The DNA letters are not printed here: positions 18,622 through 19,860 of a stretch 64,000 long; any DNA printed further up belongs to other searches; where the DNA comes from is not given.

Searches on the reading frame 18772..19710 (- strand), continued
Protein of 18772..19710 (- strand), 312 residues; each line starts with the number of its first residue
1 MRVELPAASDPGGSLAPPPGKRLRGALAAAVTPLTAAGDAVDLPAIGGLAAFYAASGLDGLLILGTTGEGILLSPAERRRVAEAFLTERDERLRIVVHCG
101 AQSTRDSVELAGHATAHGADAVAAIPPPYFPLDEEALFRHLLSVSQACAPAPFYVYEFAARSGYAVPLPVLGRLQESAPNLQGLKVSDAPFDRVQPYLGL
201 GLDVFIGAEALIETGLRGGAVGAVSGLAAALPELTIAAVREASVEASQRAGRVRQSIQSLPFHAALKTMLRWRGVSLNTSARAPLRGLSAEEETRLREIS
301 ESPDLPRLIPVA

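Call 39: search_protein_families(library=ncbifam, proteins=[L003:8867-10030:-, L097:6861-7922:+, L103:780-1844:+])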
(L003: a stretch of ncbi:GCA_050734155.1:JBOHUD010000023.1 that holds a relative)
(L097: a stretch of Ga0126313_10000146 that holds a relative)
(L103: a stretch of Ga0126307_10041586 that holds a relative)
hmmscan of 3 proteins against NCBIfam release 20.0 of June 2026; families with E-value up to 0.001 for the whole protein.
L003:8867-10030:- (387 aa): 33 families (the best 25 are shown)
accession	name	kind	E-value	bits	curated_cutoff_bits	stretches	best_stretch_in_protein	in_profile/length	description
TIGR02352.1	thiamin_ThiO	equivalog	6.6e-33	114.2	250.8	1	10-360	1-350/351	glycine oxidase ThiO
NF001933.0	PRK00711.1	subfamily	3e-31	108.9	383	2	64-373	108-414/429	D-amino acid dehydrogenase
NF008425.0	PRK11259.1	equivalog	2.8e-29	102.2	257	1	7-375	4-375/377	N-methyl-L-tryptophan oxidase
TIGR01373.1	soxB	subfamily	1.1e-20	73.8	529.45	1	9-376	32-400/407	sarcosine oxidase subunit beta family protein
TIGR01377.1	soxA_mon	subfamily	5.9e-20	71.4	479.65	1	10-375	3-375/381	amino oxidase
TIGR03364.1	HpnW_proposed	hypoth_equivalog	2.2e-18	66.5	285.1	1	9-216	2-203/365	TIGR03364 family FAD-dependent oxidoreductase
NF008726.1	PRK11728.1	equivalog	3e-14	52.7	299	1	9-227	2-221/389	L-2-hydroxyglutarate oxidase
NF009074.0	PRK12409.1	equivalog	3.9e-14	52.6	494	1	107-360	150-406/410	D-amino acid dehydrogenase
NF002480.1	PRK01747.1-1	equivalog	1.3e-13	50.3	540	1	7-267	248-505/645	bifunctional tRNA (5-methylaminomethyl-2-thiouridine)(34)-methyltransferase MnmC2/FAD-dependent 5-carboxymethylaminomethyl-2-thiouridine(34)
TIGR03197.1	MnmC_Cterm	equivalog_domain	8.2e-12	44.9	174.2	1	10-219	2-212/400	FAD-dependent 5-carboxymethylaminomethyl-2-thiouridine(34) oxidoreductase MnmC1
NF050086.1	pipecolate_AmaA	exception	2.8e-11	42.7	600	1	4-57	22-73/425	L-pipecolate oxidase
NF033460.1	glycerol3P_ox_II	equivalog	1.5e-10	40.8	460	1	123-220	121-218/361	type 2 glycerol-3-phosphate oxidase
TIGR03377.1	glycerol3P_GlpA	equivalog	6.6e-10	38.1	552.8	1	10-230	2-224/530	anaerobic glycerol-3-phosphate dehydrogenase subunit GlpA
NF006130.0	PRK08274.1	equivalog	2.1e-07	30.2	369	1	7-208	5-191/467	FAD-dependent tricarballylate dehydrogenase TcuA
NF008313.0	PRK11101.1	equivalog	2.1e-07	29.9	425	1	4-228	5-231/548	anaerobic glycerol-3-phosphate dehydrogenase subunit A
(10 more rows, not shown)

L097:6861-7922:+ (353 aa): 17 families
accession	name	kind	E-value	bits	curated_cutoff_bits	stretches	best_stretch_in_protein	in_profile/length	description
NF008425.0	PRK11259.1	equivalog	3e-26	92.3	257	2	258-342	291-376/377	N-methyl-L-tryptophan oxidase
TIGR02352.1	thiamin_ThiO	equivalog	5.3e-24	85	250.8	1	3-326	1-349/351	glycine oxidase ThiO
TIGR01373.1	soxB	subfamily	4.9e-22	78.3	529.45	1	5-346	35-404/407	sarcosine oxidase subunit beta family protein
NF001933.0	PRK00711.1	subfamily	5.3e-20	71.8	383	1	77-343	134-418/429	D-amino acid dehydrogenase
TIGR03364.1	HpnW_proposed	hypoth_equivalog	1.9e-18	66.7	285.1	1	2-183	2-187/365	TIGR03364 family FAD-dependent oxidoreductase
TIGR01377.1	soxA_mon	subfamily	2.8e-17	62.5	479.65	2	274-342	305-376/381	amino oxidase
NF050086.1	pipecolate_AmaA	exception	3.3e-12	45.8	600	0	264-330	320-386/425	L-pipecolate oxidase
NF002480.1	PRK01747.1-1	equivalog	6.3e-08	31.5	540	0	2-57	250-305/645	bifunctional tRNA (5-methylaminomethyl-2-thiouridine)(34)-methyltransferase MnmC2/FAD-dependent 5-carboxymethylaminomethyl-2-thiouridine(34)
NF009074.0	PRK12409.1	equivalog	3.2e-07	29.8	494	0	77-172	133-227/410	D-amino acid dehydrogenase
NF040813.1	pro_dh_Thprot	equivalog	2.7e-06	26.7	600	1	253-334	281-358/362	D-proline dehydrogenase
TIGR03329.1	Phn_aa_oxid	hypoth_equivalog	2.9e-06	26.3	632.8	0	253-321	317-388/460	putative aminophosphonate oxidoreductase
TIGR03197.1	MnmC_Cterm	equivalog_domain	3e-06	26.5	174.2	1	3-55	2-54/400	FAD-dependent 5-carboxymethylaminomethyl-2-thiouridine(34) oxidoreductase MnmC1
TIGR03377.1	glycerol3P_GlpA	equivalog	1.4e-05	23.8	552.8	1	3-169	2-169/530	anaerobic glycerol-3-phosphate dehydrogenase subunit GlpA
NF033460.1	glycerol3P_ox_II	equivalog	6e-05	22.4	460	1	3-169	4-179/361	type 2 glycerol-3-phosphate oxidase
NF008313.0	PRK11101.1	equivalog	0.00043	19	425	1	3-147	11-156/548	anaerobic glycerol-3-phosphate dehydrogenase subunit A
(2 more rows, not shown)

L103:780-1844:+ (354 aa): 20 families
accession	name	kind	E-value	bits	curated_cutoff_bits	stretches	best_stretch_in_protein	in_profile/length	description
TIGR02352.1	thiamin_ThiO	equivalog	5.3e-26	91.5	250.8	1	4-328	1-350/351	glycine oxidase ThiO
TIGR01373.1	soxB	subfamily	5.2e-23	81.5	529.45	1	4-342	34-399/407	sarcosine oxidase subunit beta family protein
NF008425.0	PRK11259.1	equivalog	7.9e-22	77.7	257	2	261-343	294-376/377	N-methyl-L-tryptophan oxidase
NF001933.0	PRK00711.1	subfamily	2.3e-21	76.3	383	1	87-344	143-418/429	D-amino acid dehydrogenase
TIGR03364.1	HpnW_proposed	hypoth_equivalog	5.5e-16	58.6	285.1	1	4-172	3-175/365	TIGR03364 family FAD-dependent oxidoreductase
TIGR01377.1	soxA_mon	subfamily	1.5e-15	56.9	479.65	2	263-344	294-377/381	amino oxidase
NF050086.1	pipecolate_AmaA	exception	7.7e-15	54.4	600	1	264-332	319-387/425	L-pipecolate oxidase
TIGR03329.1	Phn_aa_oxid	hypoth_equivalog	4.6e-09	35.6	632.8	0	109-188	152-228/460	putative aminophosphonate oxidoreductase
NF040813.1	pro_dh_Thprot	equivalog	2e-07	30.5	600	0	255-335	282-358/362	D-proline dehydrogenase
NF009074.0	PRK12409.1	equivalog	4.1e-07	29.5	494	0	1-58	1-55/410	D-amino acid dehydrogenase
TIGR03197.1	MnmC_Cterm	equivalog_domain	1.5e-06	27.6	174.2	1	4-171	2-175/400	FAD-dependent 5-carboxymethylaminomethyl-2-thiouridine(34) oxidoreductase MnmC1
TIGR03377.1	glycerol3P_GlpA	equivalog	6e-06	25.1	552.8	1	4-177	2-179/530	anaerobic glycerol-3-phosphate dehydrogenase subunit GlpA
NF008726.1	PRK11728.1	equivalog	3.5e-05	22.8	299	1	4-173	3-177/389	L-2-hydroxyglutarate oxidase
NF033460.1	glycerol3P_ox_II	equivalog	0.00018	20.8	460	0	4-48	4-47/361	type 2 glycerol-3-phosphate oxidase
TIGR02356.1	adenyl_thiF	equivalog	0.00028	20.3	275.25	1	3-37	23-57/203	thiazole biosynthesis adenylyltransferase ThiF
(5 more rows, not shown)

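Call 44: search_solved_structures(query=window:18772-19710:-, show_alignments=5, max_evalue=1e-23)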
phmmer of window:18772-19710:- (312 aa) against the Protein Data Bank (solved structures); distinct sequences matched with E-value up to 1e-23: 6.
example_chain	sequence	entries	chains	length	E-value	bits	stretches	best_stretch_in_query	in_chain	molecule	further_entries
6arh_A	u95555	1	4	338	3.3e-29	105.2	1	12-190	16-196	N-acetylneuraminate lyase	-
6h4e_A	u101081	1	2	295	3e-26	95.5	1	22-293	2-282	Putative N-acetylneuraminate lyase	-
6rab_A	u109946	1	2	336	2.8e-25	92.3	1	44-237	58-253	Putative N-acetylneuraminate lyase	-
6rb7_A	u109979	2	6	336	1.9e-24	89.6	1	44-237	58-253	Putative N-acetylneuraminate lyase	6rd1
1hl2_A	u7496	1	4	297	3.8e-24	88.6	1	22-275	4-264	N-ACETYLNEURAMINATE LYASE SUBUNIT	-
4i7u_A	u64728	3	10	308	3.9e-24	88.5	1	21-266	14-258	Dihydrodipicolinate synthase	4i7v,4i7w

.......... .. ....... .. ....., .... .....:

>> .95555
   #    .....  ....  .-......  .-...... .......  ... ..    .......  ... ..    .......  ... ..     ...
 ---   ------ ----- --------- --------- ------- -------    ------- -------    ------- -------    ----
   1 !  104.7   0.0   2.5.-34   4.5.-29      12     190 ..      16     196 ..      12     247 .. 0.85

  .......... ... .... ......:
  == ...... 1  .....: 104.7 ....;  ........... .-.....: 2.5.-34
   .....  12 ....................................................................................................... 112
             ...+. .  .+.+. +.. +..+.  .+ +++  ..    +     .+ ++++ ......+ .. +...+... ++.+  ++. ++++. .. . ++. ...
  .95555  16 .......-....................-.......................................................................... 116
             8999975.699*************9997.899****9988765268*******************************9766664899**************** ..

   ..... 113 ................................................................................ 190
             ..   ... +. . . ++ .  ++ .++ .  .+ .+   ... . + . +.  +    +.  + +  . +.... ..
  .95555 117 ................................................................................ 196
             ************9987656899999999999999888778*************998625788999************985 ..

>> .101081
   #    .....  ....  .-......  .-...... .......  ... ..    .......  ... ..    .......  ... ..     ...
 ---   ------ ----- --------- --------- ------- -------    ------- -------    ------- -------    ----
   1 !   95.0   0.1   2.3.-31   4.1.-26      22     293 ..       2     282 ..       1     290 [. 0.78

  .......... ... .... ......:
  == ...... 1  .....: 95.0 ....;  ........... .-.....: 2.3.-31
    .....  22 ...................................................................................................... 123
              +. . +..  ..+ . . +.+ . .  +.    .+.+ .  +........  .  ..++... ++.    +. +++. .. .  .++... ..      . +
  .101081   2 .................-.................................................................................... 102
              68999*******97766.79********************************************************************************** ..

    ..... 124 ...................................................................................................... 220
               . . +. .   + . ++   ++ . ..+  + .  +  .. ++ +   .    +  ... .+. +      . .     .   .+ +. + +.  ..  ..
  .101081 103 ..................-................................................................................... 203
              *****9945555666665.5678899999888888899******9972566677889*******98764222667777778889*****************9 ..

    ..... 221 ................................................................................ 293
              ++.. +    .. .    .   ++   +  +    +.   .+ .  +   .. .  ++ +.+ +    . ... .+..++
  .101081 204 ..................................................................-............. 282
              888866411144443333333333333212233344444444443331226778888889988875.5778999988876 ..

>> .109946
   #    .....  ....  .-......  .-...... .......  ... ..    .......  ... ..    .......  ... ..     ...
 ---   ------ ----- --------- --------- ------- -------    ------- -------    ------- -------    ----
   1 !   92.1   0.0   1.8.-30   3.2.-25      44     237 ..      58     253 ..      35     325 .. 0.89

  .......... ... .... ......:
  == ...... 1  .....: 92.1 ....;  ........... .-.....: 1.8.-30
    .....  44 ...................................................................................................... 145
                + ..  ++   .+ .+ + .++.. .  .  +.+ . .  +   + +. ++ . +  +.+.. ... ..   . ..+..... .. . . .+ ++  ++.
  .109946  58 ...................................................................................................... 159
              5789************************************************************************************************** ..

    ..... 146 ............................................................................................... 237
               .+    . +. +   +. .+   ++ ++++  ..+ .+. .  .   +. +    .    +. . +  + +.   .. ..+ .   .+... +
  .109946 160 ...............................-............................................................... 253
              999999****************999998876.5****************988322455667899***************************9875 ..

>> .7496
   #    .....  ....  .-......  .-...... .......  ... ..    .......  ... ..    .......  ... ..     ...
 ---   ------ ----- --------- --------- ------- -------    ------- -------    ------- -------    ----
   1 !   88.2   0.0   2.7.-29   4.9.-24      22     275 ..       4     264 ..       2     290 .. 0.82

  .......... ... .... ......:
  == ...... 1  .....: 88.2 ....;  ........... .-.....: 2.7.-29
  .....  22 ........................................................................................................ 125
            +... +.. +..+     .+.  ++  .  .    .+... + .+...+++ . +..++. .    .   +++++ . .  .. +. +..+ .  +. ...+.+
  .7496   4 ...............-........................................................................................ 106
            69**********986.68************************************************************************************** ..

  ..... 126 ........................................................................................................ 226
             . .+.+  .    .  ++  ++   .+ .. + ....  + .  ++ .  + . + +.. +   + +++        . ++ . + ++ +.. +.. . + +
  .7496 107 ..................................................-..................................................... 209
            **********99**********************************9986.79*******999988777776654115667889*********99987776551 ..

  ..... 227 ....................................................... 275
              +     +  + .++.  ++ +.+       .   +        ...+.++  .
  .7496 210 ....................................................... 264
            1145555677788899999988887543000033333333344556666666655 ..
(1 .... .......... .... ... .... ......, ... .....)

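Call 52: search_protein_families(library=pfam, proteins=[L097:1319-2500:+, L097:2860-4266:+, L097:4668-5504:+, L097:8118-9344:+, L097:9345-11006:-, L112:2685-4241:-, L112:4315-5235:-, L103:2351-3538:+, L118:581-1414:+, L094:5083-6480:-])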
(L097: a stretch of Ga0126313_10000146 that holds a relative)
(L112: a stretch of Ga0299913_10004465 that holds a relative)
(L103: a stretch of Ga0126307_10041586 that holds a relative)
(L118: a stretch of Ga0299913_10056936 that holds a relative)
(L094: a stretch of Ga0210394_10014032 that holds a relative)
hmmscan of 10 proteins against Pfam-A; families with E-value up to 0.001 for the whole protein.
L097:1319-2500:+ (393 aa): 2 families
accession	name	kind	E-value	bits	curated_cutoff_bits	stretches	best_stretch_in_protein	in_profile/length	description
PF07690.21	MFS_1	-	3.5e-30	105.5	33.4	1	15-344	3-346/347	Major Facilitator Superfamily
PF06779.20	MFS_4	-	1.3e-05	25.2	26.3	1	27-371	12-360/364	Uncharacterised MFS-type transporter YbfB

L097:2860-4266:+ (468 aa): 0 families

L097:4668-5504:+ (278 aa): 0 families

L097:8118-9344:+ (408 aa): 5 families
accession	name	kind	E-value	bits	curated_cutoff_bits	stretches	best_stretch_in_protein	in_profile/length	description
PF08281.18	Sigma70_r4_2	-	1.4e-16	60.3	25.7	1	114-165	3-54/54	Sigma-70, region 4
PF04542.20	Sigma70_r2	-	1.6e-10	41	24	1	22-89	1-70/71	Sigma-70 region 2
PF04545.22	Sigma70_r4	-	5.1e-09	36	24.1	1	120-166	3-49/50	Sigma-70, region 4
PF07638.17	Sigma70_ECF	-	0.0001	22.7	21.1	1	56-169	58-183/185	ECF sigma factor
PF22233.2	PhyR_sigma-like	-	0.0003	20.9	27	1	121-163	3-45/50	Response regulator PhyR, sigma-like domain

L097:9345-11006:- (553 aa): 3 families
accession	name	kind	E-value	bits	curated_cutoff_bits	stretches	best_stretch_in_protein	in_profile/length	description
PF01039.27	Carboxyl_trans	-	1.4e-147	492.7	22.3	1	82-543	2-483/493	Carboxyl transferase domain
PF03255.19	ACCA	-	7.9e-11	42.1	23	1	125-239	94-213/310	Acetyl co-enzyme A carboxylase carboxyltransferase-like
PF06833.16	MdcE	-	6.3e-05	23.2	32.7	0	396-487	22-113/196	Malonate decarboxylase gamma subunit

L112:2685-4241:- (518 aa): 3 families
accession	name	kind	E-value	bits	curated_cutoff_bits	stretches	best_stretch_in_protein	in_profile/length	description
PF01039.27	Carboxyl_trans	-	6.3e-147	490.6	22.3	1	47-508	2-483/493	Carboxyl transferase domain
PF03255.19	ACCA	-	4e-15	56.2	23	2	89-205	93-214/310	Acetyl co-enzyme A carboxylase carboxyltransferase-like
PF06833.16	MdcE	-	0.0001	22.5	32.7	0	360-452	20-113/196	Malonate decarboxylase gamma subunit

L112:4315-5235:- (306 aa): 0 families

L103:2351-3538:+ (395 aa): 4 families
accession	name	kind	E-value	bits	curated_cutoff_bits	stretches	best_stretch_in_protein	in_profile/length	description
PF04542.20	Sigma70_r2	-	2.6e-14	53.2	24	1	20-87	1-70/71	Sigma-70 region 2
PF08281.18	Sigma70_r4_2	-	5.2e-13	48.9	25.7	1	111-163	2-54/54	Sigma-70, region 4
PF04545.22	Sigma70_r4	-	1.1e-08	34.9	24.1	1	118-164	3-49/50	Sigma-70, region 4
PF07638.17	Sigma70_ECF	-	4.3e-06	27.2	21.1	1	53-164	57-180/185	ECF sigma factor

L118:581-1414:+ (277 aa): 0 families

L094:5083-6480:- (465 aa): 14 families
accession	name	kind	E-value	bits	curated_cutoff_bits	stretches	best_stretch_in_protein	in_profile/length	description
PF02754.22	CCG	-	8.9e-30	103.1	20.6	2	212-294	1-84/85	Cysteine-rich domain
PF13183.11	Fer4_8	-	3.1e-13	50.5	27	1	41-107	4-68/68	4Fe-4S dicluster domain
PF12838.12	Fer4_7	-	1.1e-10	42.2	27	1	42-107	2-52/52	4Fe-4S dicluster domain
PF13534.11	Fer4_17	-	1e-09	39.2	22.2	1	42-107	2-60/61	4Fe-4S dicluster domain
PF00037.32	Fer4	-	7.1e-09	35.6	21.1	1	87-107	2-22/24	4Fe-4S binding domain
PF13237.11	Fer4_10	-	2.5e-08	34.2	25.5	2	41-104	8-53/53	4Fe-4S dicluster domain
PF13484.11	Fer4_16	-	7.4e-08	33.5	30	1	42-105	2-65/66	4Fe-4S double cluster binding domain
PF12800.12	Fer4_4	-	1.2e-07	31.9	24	1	91-106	2-17/17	4Fe-4S binding domain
PF12797.12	Fer4_2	-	3.1e-07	30.4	24.5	1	87-105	4-22/22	4Fe-4S binding domain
PF13187.11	Fer4_9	-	3.9e-07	30.4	27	1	41-106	1-50/52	4Fe-4S dicluster domain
PF12837.12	Fer4_6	-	1.8e-06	28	25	0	91-107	7-23/24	4Fe-4S binding domain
PF13746.11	Fer4_18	-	0.00012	22.7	27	0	37-55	56-74/114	4Fe-4S dicluster domain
PF12798.12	Fer4_3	-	0.00017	22.6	27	0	93-106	1-14/15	4Fe-4S binding domain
PF14697.11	Fer4_21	-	0.00026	21.5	35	0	90-104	38-52/59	4Fe-4S dicluster domain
